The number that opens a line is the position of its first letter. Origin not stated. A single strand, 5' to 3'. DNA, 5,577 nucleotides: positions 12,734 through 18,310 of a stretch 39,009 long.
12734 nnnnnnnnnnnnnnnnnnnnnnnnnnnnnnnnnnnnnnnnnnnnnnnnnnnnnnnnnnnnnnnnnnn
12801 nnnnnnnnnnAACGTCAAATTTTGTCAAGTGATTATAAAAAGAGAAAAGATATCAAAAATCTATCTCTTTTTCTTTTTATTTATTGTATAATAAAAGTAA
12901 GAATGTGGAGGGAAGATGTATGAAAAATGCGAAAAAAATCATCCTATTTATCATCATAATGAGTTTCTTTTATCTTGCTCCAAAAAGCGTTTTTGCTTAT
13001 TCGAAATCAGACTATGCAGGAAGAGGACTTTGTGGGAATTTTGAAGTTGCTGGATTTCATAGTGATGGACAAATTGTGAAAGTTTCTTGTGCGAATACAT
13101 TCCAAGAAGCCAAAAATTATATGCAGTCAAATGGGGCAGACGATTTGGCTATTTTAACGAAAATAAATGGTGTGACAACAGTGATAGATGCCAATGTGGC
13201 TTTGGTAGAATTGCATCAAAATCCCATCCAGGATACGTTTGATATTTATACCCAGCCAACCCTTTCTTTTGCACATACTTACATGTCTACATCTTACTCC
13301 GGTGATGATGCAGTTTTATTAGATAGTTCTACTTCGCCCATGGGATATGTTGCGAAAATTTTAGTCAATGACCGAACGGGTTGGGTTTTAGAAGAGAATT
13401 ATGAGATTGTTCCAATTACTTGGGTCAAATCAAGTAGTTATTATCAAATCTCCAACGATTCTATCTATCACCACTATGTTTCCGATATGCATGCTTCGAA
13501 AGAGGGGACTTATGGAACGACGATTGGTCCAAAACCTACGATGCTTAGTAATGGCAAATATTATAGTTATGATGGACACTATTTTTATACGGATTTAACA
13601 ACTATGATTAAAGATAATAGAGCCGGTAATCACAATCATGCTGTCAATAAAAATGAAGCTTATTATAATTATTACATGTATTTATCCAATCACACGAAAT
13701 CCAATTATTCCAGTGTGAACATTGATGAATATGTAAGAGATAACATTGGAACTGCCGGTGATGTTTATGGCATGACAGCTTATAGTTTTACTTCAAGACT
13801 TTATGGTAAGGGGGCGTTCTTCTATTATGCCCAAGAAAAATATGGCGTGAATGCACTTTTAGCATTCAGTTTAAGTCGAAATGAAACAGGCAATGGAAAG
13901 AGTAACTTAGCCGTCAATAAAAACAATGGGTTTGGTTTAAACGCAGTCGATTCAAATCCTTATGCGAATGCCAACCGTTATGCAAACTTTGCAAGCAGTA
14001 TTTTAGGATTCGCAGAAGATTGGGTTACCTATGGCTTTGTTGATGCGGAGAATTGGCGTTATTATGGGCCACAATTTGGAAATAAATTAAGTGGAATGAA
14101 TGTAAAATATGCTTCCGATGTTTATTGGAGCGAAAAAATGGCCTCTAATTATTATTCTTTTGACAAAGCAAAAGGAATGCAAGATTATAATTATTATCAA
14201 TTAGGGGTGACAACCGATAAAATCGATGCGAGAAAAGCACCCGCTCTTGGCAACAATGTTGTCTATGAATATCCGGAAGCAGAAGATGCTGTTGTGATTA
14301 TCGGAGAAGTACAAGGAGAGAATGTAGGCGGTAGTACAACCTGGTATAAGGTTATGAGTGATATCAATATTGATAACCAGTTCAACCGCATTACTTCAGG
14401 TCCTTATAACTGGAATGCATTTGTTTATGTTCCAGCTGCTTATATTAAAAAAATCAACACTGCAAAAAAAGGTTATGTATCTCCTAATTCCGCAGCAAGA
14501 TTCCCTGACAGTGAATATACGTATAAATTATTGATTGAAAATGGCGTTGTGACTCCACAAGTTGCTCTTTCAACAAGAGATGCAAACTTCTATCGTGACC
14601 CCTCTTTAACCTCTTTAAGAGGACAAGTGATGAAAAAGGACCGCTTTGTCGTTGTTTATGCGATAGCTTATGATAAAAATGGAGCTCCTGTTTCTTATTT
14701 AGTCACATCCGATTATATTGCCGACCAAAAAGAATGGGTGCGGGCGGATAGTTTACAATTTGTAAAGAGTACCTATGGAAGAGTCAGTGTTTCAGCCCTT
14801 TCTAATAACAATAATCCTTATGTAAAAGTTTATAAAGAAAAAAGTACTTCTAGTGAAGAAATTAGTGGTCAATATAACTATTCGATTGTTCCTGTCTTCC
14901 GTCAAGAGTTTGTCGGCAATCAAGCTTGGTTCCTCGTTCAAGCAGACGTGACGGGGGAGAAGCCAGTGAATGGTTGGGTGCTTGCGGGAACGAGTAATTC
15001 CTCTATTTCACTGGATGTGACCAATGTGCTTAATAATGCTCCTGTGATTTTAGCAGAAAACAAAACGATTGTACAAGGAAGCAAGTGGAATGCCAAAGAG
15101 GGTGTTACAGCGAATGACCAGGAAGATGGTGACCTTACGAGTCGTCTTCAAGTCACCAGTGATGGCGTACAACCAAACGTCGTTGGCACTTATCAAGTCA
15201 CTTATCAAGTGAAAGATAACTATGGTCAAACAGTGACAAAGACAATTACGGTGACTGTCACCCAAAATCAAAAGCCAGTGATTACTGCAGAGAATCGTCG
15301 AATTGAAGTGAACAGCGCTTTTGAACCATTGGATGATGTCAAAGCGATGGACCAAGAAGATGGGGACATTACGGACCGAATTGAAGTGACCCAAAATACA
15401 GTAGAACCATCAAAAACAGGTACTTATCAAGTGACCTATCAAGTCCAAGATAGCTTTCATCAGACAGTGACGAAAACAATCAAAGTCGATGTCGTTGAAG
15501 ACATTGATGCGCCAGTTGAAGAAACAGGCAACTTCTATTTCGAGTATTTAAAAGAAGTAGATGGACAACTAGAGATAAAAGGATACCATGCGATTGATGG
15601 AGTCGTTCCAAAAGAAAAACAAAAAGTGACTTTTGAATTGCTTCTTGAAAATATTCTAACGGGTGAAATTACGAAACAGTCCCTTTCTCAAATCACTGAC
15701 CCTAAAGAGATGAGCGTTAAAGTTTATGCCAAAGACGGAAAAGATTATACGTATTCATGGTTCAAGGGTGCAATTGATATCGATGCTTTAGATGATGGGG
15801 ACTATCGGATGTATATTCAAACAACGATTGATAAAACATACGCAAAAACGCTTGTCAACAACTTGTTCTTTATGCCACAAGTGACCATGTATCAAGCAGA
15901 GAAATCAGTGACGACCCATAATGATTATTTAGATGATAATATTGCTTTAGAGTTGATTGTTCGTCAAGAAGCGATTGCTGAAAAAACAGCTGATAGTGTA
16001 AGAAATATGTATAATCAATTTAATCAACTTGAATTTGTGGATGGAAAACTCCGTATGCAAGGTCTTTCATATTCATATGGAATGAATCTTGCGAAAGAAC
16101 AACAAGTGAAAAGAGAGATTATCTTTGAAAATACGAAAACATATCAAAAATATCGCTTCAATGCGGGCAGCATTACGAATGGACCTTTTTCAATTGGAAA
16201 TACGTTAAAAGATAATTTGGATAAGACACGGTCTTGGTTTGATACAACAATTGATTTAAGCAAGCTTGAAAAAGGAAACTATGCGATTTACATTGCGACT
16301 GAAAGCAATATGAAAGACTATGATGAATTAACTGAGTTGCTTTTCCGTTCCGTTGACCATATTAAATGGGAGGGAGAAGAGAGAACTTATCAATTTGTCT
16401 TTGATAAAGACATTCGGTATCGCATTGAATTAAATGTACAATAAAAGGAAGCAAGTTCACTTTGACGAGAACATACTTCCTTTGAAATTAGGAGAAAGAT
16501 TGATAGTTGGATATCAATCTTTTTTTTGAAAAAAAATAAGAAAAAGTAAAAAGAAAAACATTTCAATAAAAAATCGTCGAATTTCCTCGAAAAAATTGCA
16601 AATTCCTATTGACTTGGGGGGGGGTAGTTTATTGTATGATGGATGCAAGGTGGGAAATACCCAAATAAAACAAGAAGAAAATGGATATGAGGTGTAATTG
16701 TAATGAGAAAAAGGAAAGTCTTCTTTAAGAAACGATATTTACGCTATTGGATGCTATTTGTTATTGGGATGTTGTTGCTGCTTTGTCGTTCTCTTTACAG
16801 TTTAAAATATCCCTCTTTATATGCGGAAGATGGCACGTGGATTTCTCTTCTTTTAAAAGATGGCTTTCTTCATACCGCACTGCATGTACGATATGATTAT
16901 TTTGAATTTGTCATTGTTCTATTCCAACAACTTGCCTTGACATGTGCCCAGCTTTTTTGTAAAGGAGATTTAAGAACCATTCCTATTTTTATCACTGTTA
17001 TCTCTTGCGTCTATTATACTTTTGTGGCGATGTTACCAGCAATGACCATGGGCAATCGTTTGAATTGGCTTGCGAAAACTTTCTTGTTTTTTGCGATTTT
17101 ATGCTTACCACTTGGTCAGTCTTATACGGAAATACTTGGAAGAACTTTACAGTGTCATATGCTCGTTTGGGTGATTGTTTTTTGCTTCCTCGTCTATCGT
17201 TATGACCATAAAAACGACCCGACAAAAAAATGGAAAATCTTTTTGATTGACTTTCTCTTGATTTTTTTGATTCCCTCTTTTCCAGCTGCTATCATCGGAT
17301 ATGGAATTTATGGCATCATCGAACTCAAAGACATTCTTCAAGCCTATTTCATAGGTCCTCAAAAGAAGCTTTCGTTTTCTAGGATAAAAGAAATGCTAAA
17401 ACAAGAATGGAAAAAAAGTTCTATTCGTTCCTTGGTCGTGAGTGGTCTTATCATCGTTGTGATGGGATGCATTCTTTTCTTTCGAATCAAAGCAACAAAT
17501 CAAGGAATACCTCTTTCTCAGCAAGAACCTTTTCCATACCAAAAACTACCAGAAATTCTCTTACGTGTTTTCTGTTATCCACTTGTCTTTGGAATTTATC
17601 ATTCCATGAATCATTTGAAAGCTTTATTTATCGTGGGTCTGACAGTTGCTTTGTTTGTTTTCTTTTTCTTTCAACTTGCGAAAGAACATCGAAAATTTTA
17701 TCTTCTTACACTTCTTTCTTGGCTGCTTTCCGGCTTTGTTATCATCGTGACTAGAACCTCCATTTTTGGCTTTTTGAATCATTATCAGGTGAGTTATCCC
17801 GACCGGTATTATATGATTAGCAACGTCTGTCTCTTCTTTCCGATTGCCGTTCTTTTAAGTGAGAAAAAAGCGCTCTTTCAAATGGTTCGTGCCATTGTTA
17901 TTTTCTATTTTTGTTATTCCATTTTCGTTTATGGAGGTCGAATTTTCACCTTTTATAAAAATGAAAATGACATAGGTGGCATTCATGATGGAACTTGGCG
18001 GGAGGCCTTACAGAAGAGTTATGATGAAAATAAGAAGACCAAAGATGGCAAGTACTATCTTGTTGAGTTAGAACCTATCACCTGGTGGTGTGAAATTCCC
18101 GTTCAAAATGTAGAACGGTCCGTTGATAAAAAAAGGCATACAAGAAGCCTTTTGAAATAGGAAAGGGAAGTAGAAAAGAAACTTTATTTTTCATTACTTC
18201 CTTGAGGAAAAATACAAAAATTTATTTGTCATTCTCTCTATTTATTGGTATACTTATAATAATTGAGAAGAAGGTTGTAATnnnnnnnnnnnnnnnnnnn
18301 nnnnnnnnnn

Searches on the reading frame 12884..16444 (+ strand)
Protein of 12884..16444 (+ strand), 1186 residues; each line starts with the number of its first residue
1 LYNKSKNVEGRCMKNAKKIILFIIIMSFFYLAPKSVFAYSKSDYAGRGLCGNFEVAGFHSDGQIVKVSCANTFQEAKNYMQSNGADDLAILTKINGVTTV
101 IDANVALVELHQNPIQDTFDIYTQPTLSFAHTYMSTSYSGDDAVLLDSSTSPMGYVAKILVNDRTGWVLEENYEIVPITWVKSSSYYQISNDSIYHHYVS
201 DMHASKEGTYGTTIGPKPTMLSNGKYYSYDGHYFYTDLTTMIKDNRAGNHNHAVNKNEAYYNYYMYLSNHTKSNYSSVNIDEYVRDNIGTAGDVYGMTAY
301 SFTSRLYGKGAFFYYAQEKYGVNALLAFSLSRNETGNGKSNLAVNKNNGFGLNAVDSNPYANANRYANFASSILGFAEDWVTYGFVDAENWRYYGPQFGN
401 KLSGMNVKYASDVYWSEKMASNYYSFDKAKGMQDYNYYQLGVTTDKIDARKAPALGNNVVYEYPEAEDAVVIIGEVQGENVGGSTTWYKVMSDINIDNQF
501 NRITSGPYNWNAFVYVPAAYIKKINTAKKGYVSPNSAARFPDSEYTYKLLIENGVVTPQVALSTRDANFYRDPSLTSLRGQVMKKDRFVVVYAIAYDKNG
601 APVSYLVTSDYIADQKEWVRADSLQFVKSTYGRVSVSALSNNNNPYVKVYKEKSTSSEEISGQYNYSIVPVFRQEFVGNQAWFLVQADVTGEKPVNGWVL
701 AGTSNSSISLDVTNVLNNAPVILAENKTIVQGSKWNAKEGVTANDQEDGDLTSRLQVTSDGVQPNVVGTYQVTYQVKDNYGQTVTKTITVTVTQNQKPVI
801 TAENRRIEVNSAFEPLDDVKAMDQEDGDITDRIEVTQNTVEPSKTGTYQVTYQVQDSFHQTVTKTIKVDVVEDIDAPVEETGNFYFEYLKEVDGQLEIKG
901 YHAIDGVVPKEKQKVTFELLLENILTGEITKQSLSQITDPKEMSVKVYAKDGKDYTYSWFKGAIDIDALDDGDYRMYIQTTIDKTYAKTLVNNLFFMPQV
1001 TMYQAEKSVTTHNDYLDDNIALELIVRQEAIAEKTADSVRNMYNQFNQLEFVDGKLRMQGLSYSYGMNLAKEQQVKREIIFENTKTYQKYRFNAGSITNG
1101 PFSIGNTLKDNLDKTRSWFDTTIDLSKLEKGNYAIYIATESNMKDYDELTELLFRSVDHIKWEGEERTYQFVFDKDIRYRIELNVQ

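Call 7: search_protein_families(library=pfam, proteins=[window:12884-16444:+])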
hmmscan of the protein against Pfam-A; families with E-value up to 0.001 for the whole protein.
window:12884-16444:+ (1186 aa): 3 families
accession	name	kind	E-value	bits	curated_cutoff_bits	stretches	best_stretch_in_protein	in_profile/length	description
PF16403.11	Bact_surface_Ig-like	-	7.2e-20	71.3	27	2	727-792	9-71/71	Bacterial surface protein, Ig-like domain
PF01832.25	Glucosaminidase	-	1.1e-10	42.6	30.2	1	313-426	4-121/123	Mannosyl-glycoprotein endo-beta-N-acetylglucosaminidase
PF17963.7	Big_9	-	2.9e-06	28.5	23.6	0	717-791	1-89/89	Bacterial Ig domain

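Call 59: search_protein_families(library=ncbifam, proteins=[window:12884-16441:+], max_evalue=0.01)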
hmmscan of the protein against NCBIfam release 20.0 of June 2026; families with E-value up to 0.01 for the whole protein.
window:12884-16441:+ (1186 aa): 4 families
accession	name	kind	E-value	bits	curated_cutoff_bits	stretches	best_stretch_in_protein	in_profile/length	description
NF052335.1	PdgHdaseHSB129560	equivalog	4.3e-10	39.4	500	1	304-425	61-179/330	peptidoglycan hydrolase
NF012211.1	tand_rpt_95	domain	6.8e-06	25.9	90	1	724-802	16-95/98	tandem-95 repeat protein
NF033932.1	LapB_rpt_80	domain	0.00037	20.7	45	1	768-821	1-59/83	LapB repeat-containing protein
TIGR02588.1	TIGR02588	hypoth_equivalog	0.0094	15.9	95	0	831-891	34-93/122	TIGR02588 family protein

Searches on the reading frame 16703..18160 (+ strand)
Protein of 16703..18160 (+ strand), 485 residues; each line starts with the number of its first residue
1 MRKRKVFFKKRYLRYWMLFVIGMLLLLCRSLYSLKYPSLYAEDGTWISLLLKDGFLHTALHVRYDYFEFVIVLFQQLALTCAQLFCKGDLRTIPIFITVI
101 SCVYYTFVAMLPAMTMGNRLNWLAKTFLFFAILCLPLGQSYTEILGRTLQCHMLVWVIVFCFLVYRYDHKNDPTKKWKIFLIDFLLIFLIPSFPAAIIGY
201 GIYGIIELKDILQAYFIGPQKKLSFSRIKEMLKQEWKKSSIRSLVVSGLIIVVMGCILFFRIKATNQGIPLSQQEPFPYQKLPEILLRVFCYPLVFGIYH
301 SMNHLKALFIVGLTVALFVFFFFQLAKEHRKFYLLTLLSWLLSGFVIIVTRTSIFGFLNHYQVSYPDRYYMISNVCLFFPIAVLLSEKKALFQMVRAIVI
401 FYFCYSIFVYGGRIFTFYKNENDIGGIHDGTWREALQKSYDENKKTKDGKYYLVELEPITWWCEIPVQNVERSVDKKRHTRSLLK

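Call 7: search_protein_families(library=pfam, proteins=[window:16703-18160:+])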
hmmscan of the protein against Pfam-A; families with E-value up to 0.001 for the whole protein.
window:16703-18160:+ (485 aa): 0 families

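Call 37: search_protein_families(library=pfam, proteins=[window:16703-18157:+], max_evalue=5)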
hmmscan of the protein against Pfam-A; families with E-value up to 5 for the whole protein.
window:16703-18157:+ (485 aa): 0 families

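Call 45: find_homologous_proteins(query=window:16703-18157:+, max_evalue=0.00001)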
Query window:16703-18157:+ (485 aa): 5 proteins with E <= 0.00001 among 6760 candidates.
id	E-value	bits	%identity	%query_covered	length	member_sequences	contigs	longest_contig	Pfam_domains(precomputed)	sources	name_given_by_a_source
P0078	0.0e+0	1102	100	100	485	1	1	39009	-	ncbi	-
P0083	1.2e-116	409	44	95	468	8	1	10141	-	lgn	-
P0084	7.4e-101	357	39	98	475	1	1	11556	-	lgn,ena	-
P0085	3.1e-97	345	38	98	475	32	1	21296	-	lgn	-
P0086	5.4e-26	110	28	92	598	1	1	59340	-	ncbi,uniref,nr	ncbi:hypothetical protein QN399_22040 [Pseudomonas sp. 10C3]|uniref:hypothetical protein n=1 Tax=Pse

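Call 46: find_encoding_contigs(protein=P0085, flank=10000, max_places=10)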
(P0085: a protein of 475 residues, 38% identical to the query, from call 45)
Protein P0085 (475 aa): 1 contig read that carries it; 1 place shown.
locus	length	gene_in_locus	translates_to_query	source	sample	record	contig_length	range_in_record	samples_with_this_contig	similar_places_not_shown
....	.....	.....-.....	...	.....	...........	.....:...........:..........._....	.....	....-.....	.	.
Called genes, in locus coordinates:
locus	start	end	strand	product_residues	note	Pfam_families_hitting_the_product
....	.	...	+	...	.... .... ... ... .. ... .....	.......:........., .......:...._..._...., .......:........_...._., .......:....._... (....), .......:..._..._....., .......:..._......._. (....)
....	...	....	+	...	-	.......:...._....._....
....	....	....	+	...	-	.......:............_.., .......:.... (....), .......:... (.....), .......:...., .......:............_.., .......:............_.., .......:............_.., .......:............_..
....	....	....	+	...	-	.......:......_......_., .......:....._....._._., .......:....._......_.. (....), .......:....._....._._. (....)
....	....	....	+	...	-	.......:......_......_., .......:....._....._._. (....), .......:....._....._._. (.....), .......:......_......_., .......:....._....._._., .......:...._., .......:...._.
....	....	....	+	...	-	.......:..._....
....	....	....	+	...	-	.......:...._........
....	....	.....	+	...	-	-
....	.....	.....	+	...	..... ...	-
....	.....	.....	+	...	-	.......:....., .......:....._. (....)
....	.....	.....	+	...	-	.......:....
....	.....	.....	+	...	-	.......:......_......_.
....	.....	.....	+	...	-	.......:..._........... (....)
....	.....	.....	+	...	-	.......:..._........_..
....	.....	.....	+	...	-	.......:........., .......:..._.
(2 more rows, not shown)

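Call 47: find_encoding_contigs(protein=P0083, flank=10000, max_places=10)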
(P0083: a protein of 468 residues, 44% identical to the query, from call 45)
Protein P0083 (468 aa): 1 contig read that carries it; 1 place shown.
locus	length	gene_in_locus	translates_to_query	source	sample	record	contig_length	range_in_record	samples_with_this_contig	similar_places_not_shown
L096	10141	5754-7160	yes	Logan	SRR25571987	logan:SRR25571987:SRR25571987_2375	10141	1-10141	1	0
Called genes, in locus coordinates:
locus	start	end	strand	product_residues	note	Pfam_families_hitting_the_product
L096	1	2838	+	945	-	?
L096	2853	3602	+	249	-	PF00005:ABC_tran, PF13555:AAA_29 (faint)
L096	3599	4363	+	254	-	PF01061:ABC2_membrane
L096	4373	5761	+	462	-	-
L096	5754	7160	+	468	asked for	-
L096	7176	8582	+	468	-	PF03062:MBOAT, PF13813:MBOAT_2 (weak)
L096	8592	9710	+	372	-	PF16822:ALGX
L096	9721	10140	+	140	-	?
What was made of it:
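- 16703..18160 (+): 485-aa membrane protein with about 10 TM segments, unknown family; the gene downstream of the G9 promoter. Its homologues sit between an ABC exporter and MBOAT+AlgX genes (calls 46, 47).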

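Call 59: search_protein_families(library=ncbifam, proteins=[window:16703-18157:+], max_evalue=0.01)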
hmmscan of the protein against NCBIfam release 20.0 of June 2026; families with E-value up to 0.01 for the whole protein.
window:16703-18157:+ (485 aa): 0 families
